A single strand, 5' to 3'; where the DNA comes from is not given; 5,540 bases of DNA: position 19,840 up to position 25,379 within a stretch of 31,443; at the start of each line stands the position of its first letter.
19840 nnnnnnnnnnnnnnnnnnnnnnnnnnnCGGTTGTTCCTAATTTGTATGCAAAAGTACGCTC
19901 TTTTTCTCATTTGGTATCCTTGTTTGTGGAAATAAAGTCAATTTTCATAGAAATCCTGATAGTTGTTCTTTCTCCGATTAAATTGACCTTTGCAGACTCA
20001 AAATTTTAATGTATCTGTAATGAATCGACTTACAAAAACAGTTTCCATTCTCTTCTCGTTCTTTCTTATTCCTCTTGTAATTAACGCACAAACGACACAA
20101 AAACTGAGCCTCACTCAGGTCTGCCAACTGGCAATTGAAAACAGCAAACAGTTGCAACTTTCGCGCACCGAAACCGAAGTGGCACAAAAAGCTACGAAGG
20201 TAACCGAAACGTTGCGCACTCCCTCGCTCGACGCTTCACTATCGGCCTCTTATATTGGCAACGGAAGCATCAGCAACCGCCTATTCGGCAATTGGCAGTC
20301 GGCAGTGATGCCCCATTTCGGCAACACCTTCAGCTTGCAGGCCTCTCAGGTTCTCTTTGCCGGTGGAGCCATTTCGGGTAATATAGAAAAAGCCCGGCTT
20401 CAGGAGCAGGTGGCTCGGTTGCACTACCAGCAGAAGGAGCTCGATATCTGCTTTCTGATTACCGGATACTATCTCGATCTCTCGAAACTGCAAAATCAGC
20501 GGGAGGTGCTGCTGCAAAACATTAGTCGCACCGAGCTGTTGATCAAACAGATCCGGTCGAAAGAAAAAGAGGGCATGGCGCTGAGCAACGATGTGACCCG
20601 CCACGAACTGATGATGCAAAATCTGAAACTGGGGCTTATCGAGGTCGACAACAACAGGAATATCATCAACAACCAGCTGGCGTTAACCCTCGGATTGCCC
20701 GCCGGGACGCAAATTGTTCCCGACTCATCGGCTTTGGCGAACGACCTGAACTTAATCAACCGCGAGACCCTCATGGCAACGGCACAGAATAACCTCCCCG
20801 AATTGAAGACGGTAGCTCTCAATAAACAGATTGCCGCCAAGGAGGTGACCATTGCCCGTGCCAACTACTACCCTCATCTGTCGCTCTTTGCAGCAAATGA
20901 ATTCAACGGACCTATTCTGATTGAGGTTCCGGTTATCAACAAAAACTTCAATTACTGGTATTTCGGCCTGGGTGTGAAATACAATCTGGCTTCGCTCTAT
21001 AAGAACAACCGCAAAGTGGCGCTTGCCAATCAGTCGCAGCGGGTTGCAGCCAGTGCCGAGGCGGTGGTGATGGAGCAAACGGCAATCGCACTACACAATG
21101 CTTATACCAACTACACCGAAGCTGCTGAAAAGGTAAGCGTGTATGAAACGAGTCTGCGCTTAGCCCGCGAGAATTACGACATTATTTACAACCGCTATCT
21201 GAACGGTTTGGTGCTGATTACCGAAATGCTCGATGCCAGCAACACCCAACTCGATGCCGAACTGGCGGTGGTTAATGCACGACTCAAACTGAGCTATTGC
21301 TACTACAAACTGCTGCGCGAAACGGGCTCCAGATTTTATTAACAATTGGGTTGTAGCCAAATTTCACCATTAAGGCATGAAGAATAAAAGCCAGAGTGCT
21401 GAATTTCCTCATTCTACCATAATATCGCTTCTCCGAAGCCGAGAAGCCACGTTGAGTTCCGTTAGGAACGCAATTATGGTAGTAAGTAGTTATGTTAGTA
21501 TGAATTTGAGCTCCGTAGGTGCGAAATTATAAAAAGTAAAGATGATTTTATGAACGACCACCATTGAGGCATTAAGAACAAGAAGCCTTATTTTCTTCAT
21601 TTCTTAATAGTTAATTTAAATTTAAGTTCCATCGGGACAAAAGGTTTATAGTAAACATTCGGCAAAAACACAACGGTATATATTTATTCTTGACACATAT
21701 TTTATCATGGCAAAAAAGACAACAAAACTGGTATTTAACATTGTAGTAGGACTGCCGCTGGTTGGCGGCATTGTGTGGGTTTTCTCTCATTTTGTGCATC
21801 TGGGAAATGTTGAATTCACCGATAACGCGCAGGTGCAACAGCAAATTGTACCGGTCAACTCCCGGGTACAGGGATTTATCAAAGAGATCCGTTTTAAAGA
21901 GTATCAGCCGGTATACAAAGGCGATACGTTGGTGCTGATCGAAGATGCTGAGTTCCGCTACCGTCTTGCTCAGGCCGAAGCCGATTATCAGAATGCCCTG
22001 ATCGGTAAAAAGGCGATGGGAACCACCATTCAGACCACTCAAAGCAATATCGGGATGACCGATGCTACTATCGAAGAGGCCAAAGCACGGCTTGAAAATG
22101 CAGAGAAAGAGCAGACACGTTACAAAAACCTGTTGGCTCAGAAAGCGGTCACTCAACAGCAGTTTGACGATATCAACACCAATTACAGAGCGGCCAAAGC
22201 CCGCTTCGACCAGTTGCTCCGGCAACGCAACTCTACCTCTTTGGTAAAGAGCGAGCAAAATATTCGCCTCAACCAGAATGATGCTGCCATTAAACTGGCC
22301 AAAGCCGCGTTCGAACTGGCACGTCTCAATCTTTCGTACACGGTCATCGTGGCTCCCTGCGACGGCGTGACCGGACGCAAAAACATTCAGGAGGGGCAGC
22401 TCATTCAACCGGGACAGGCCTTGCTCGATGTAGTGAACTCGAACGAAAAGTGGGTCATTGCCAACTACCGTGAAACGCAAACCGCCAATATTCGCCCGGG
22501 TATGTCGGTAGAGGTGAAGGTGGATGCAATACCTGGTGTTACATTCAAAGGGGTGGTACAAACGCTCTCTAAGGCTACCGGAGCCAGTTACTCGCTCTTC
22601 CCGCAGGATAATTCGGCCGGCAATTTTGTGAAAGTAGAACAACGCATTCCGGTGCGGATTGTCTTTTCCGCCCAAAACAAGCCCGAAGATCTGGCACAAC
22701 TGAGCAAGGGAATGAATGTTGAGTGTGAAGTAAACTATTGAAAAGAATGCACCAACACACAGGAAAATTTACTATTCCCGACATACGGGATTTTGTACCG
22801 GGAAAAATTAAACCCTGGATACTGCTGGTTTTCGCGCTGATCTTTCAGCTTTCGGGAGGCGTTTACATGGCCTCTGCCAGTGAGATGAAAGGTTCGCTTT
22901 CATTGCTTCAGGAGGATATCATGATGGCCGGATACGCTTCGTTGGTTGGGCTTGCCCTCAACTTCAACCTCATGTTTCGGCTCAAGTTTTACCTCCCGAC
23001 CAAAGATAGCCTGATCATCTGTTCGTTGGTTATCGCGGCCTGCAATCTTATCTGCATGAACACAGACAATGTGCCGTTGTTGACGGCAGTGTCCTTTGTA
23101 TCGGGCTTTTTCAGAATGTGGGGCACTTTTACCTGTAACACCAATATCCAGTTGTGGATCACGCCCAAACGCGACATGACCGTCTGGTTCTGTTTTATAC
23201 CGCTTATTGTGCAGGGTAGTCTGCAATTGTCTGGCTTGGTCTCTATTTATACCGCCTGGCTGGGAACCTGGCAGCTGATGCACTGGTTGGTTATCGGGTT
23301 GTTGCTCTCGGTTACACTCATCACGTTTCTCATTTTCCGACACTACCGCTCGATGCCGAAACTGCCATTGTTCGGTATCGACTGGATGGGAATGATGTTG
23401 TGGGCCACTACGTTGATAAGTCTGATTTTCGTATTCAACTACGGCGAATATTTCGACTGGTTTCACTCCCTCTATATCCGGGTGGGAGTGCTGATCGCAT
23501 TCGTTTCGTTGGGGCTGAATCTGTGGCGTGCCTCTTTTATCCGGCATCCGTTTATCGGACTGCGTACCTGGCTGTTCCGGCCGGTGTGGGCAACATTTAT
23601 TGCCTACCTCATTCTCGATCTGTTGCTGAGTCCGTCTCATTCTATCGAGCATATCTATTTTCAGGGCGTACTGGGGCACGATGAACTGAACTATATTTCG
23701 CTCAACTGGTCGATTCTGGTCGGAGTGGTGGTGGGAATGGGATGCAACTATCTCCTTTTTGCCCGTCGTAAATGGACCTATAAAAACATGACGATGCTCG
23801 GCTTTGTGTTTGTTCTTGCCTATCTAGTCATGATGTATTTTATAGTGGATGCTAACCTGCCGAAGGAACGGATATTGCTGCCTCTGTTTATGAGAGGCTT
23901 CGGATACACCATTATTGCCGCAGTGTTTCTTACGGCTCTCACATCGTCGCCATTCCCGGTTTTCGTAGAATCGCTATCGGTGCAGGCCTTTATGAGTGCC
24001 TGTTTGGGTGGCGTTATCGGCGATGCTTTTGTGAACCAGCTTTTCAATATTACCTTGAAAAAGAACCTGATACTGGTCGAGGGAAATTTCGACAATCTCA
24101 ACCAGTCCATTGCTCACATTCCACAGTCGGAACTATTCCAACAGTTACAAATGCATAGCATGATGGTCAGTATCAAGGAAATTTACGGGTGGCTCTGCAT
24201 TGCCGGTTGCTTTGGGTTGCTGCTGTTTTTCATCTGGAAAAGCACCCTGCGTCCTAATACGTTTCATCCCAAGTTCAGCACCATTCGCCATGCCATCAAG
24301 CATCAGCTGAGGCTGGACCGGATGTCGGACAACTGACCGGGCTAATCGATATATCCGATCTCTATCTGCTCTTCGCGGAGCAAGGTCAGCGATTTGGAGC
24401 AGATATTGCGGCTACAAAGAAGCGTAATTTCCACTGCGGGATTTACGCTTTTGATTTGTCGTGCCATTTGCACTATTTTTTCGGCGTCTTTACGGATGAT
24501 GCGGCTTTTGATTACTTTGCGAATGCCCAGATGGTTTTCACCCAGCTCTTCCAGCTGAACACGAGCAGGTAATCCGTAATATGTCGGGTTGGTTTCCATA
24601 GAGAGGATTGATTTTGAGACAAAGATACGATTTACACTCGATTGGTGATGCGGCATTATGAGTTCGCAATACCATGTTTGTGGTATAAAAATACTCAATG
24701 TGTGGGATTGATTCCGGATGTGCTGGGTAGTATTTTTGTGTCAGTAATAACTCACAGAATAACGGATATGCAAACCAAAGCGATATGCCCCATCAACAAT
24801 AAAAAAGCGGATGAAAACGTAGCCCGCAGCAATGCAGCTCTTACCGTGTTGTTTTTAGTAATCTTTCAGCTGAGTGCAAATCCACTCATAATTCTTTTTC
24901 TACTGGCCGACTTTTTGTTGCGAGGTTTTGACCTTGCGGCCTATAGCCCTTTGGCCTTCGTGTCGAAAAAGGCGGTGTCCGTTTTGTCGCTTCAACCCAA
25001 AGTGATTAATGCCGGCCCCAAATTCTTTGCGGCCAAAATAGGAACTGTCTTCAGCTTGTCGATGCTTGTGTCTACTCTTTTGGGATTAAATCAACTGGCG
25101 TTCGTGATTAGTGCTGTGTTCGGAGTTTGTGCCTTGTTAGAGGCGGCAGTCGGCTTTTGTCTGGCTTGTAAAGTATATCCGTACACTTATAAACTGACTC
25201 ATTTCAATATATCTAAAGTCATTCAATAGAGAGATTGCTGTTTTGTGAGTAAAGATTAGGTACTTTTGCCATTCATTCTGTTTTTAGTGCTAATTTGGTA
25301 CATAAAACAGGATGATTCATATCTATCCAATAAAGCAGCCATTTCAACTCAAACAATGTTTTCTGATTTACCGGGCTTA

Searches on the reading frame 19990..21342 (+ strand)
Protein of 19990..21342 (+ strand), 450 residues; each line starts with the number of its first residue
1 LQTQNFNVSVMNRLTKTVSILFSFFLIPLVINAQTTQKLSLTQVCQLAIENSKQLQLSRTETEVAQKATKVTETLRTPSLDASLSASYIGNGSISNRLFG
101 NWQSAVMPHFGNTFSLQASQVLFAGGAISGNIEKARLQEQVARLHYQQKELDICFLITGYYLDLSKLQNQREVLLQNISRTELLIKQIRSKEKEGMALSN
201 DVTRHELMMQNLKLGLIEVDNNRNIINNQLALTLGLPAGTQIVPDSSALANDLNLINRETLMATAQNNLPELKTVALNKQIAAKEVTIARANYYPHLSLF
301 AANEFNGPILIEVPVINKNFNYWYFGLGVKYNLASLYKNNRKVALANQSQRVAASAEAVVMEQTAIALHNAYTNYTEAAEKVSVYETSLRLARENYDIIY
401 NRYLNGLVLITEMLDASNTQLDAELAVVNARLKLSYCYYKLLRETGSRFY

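Call 28: search_protein_families(library=pfam, proteins=[window:19990-21342:+], max_evalue=0.00001)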
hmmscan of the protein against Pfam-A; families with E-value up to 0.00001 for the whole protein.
window:19990-21342:+ (450 aa): 1 family
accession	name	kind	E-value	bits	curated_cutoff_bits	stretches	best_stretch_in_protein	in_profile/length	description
PF02321.23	OEP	-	1.3e-48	165.7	22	2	43-235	3-187/187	Outer membrane efflux protein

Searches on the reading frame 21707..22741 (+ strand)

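Call 28: search_protein_families(library=pfam, proteins=[window:21707-22741:+], max_evalue=0.00001)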
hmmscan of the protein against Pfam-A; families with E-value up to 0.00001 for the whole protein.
window:21707-22741:+ (344 aa): 3 families
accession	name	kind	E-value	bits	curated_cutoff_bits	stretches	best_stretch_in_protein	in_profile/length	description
PF16576.10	HlyD_D23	-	6.3e-21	75.1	30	1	208-287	105-184/214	Barrel-sandwich domain of CusB or HlyD membrane-fusion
PF13437.12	HlyD_3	-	7.3e-15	56.1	22.2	1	213-299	1-88/106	HlyD family secretion protein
PF00529.27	CusB_dom_1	-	1.7e-07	31.9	26.5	1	22-337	6-82/89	Cation efflux system protein CusB domain 1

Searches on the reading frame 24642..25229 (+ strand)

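Call 28: search_protein_families(library=pfam, proteins=[window:24642-25229:+], max_evalue=0.00001)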
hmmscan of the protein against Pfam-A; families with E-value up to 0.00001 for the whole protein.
window:24642-25229:+ (195 aa): 1 family
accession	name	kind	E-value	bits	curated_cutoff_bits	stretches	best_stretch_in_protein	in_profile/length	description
PF14340.12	DUF4395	-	7.2e-29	101.2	24.5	1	57-182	2-128/130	Domain of unknown function (DUF4395)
